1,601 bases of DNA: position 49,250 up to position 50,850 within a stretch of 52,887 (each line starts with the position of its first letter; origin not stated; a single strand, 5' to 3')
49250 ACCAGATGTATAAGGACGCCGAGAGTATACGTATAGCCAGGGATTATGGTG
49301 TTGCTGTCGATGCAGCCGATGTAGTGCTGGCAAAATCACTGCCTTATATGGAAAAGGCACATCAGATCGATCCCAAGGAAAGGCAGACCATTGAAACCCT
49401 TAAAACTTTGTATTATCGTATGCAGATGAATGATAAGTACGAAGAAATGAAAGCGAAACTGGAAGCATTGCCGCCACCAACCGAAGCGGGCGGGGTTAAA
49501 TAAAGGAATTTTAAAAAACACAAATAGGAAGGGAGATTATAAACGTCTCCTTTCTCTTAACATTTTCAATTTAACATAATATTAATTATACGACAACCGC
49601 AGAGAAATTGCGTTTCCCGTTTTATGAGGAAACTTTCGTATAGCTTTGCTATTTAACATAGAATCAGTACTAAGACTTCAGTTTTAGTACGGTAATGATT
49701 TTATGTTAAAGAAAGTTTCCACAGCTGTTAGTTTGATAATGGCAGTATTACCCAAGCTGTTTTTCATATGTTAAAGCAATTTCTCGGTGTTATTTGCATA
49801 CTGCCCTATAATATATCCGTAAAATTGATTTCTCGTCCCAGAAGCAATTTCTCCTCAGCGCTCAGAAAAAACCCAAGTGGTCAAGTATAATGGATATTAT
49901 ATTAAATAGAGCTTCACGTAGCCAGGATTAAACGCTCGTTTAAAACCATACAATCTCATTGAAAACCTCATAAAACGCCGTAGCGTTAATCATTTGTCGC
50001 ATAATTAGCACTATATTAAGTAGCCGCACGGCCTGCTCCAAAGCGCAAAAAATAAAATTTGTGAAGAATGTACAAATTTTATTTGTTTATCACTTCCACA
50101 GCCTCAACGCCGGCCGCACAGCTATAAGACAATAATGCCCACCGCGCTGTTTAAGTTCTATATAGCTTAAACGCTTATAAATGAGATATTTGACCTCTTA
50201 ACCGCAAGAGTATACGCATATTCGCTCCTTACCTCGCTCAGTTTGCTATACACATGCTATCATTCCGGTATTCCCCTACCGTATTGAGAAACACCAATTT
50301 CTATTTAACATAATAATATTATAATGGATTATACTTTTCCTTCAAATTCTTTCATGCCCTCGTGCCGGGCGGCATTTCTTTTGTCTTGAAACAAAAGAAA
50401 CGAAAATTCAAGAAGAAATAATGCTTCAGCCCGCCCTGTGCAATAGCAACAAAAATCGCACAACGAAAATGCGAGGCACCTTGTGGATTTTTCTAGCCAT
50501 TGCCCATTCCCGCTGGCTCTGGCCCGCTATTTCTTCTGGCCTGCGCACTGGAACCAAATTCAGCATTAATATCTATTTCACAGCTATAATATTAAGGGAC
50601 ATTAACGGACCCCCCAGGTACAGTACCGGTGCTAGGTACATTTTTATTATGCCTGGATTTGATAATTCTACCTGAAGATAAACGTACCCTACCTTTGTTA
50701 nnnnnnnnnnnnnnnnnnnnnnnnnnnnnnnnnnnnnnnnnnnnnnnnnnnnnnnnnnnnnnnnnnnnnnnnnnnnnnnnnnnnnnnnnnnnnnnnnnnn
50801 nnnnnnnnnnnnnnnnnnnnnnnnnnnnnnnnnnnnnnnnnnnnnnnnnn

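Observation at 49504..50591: A 1,088-bp ORF-free gap between convergent genes is too long and too structured to be a terminator region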

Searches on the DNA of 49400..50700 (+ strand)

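Call 8: search_rna_families(source=window, start=49400, end=50700, threshold=evalue, max_evalue=10, show_alignments=3)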
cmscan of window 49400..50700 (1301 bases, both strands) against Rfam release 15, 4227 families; matches with E-value up to 10: 5.
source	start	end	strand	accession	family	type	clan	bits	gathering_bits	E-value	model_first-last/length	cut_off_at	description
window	50027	50080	+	RF02730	JA02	Gene; sRNA;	-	21.2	49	4.6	1-116/116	no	Aggregatibacter sRNA JA02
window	49520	49591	-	RF00243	traJ_5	Cis-reg;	CL00016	19.7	50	3.1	1-109/109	no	traJ 5' UTR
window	49650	49710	-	RF02554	ppoRNA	Gene; rRNA;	-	17.6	99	4.8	1-98/98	no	mt-5S-like P. polycephalum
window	50307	50425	-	RF01005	MIR530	Gene; miRNA;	-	17.4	85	2.9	1-172/172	no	MIR530 microRNA precursor family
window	50204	50383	+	RF01052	Arthropod_7SK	Gene;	CL00013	11.2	44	1.6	1-351/351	no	Arthropod 7SK RNA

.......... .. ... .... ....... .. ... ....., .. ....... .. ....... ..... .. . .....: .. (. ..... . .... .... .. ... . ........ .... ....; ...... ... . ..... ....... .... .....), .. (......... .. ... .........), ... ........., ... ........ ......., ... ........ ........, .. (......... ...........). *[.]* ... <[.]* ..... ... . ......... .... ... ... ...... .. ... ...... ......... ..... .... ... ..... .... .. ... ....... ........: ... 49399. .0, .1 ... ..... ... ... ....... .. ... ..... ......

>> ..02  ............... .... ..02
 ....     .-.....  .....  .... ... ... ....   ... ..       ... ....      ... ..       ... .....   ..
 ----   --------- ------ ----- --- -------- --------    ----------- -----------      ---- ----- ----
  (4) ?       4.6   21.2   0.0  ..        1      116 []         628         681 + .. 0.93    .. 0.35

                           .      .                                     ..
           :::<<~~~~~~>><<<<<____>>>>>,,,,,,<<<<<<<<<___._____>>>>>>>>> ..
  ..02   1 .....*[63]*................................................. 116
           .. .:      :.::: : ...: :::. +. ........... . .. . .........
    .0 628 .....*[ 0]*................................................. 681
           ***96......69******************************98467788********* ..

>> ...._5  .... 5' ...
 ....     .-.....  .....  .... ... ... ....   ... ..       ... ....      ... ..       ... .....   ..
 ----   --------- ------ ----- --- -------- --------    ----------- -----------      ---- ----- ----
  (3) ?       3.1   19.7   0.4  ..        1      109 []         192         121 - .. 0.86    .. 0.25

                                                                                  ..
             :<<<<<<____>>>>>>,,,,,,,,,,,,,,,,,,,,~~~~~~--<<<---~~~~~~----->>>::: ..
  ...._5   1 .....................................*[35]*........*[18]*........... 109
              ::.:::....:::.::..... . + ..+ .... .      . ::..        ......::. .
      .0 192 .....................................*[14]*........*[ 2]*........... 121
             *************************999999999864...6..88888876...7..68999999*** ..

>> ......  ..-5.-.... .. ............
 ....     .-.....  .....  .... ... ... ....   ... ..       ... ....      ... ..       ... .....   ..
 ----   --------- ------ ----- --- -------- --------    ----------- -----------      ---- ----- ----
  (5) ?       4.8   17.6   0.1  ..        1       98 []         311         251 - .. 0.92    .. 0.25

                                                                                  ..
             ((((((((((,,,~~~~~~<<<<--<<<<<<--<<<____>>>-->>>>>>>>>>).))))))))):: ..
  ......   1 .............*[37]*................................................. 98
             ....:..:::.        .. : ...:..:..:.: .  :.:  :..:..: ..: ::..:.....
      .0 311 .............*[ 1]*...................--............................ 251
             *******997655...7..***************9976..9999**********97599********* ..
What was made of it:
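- On Known structured RNA families (Rfam 15): The best hits in the gap have E = 1.6-4.8 and sit 28-82 bits below threshold (call 8).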

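Call 58: search_dna_similar(query=window:49560-50600:+, collection=plasmids, mode=distant, max_evalue=0.001, max_rows=15)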
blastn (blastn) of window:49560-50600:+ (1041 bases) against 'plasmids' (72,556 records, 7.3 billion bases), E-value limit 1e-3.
No match.

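Call 59: search_dna_similar(query=window:49560-50600:+, collection=phages, mode=distant, max_evalue=0.001, max_rows=15)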
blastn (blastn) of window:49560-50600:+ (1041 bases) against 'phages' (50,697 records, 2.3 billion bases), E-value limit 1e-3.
No match.
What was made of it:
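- Tried and rejected: Sensitive blastn of the gap found nothing (calls 58, 59).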
